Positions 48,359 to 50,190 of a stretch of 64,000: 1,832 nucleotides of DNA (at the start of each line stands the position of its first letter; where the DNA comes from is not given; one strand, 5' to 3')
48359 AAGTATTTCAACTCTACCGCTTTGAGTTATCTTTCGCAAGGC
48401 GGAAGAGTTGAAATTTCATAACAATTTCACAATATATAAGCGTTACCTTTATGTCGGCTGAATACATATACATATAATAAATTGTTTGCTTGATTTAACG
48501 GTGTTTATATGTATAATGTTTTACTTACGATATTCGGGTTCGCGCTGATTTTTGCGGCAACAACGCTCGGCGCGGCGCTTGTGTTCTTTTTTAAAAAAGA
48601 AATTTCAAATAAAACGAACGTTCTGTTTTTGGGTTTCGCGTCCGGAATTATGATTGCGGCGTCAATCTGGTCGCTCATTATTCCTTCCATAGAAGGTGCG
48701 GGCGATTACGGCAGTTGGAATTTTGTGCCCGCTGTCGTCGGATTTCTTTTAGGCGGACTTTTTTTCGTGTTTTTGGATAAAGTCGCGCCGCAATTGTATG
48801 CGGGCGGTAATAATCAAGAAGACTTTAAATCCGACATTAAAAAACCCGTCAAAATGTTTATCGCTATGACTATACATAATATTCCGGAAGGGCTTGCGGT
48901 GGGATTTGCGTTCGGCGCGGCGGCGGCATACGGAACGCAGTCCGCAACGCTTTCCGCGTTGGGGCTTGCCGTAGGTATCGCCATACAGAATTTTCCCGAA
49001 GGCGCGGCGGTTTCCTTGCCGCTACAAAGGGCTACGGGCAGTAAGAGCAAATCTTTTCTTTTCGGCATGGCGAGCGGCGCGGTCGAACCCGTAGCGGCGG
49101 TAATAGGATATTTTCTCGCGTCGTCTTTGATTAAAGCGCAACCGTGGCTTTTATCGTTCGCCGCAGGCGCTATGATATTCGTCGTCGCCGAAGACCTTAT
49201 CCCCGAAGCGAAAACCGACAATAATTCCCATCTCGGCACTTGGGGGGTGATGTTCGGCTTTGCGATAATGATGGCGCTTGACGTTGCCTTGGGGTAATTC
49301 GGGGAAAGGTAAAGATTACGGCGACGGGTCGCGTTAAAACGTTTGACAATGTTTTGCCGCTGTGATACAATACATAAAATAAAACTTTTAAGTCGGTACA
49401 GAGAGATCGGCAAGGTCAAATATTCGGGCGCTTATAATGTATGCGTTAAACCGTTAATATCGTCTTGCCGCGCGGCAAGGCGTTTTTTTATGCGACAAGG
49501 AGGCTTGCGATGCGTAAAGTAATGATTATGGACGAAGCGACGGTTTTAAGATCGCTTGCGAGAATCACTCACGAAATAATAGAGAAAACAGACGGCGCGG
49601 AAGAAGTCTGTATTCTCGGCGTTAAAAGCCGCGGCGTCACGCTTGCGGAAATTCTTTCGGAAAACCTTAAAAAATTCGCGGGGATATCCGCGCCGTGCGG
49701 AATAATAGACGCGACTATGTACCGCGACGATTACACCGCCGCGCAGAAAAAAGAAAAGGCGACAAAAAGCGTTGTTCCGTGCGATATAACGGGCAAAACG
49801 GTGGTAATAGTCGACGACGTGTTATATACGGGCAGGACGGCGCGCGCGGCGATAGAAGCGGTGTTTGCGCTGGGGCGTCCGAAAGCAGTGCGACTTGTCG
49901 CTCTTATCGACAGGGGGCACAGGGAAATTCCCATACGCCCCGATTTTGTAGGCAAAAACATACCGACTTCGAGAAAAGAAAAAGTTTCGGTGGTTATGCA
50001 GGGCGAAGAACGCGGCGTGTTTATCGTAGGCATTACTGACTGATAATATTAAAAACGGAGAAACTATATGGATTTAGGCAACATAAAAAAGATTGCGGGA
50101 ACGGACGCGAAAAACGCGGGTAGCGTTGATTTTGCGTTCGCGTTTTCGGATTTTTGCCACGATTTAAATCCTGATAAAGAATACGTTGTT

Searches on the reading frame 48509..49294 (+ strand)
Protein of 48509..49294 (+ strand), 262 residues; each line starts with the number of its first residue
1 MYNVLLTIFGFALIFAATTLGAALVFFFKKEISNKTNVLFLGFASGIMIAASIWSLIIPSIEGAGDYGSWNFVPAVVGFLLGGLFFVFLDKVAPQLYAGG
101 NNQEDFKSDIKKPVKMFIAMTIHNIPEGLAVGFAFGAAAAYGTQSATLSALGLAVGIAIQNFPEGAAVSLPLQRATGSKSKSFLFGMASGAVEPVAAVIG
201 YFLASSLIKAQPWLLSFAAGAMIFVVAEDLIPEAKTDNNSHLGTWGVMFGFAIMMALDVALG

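Call 48: search_protein_families(library=pfam, max_evalue=0.001, proteins=[window:48509-49294:+])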
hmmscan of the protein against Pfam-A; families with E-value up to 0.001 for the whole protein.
window:48509-49294:+ (262 aa): 1 family
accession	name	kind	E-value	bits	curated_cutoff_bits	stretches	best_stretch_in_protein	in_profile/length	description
PF02535.28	Zip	-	1.5e-27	97.1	35.1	2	117-257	182-322/323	ZIP Zinc transporter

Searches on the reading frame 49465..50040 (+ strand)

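Call 48: search_protein_families(library=pfam, max_evalue=0.001, proteins=[window:49465-50040:+])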
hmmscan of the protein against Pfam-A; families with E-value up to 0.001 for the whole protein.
window:49465-50040:+ (192 aa): 3 families
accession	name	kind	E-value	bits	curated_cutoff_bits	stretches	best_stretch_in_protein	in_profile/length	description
PF00156.33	Pribosyltran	-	2.3e-21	76.2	26.3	1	26-167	10-144/158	Phosphoribosyl transferase domain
PF14681.12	UPRTase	-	2.8e-05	24.1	27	1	78-148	91-159/206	Uracil phosphoribosyltransferase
PF15609.12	PRTase_2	-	0.00016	21.7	28.8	0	110-153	119-162/188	Phosphoribosyl transferase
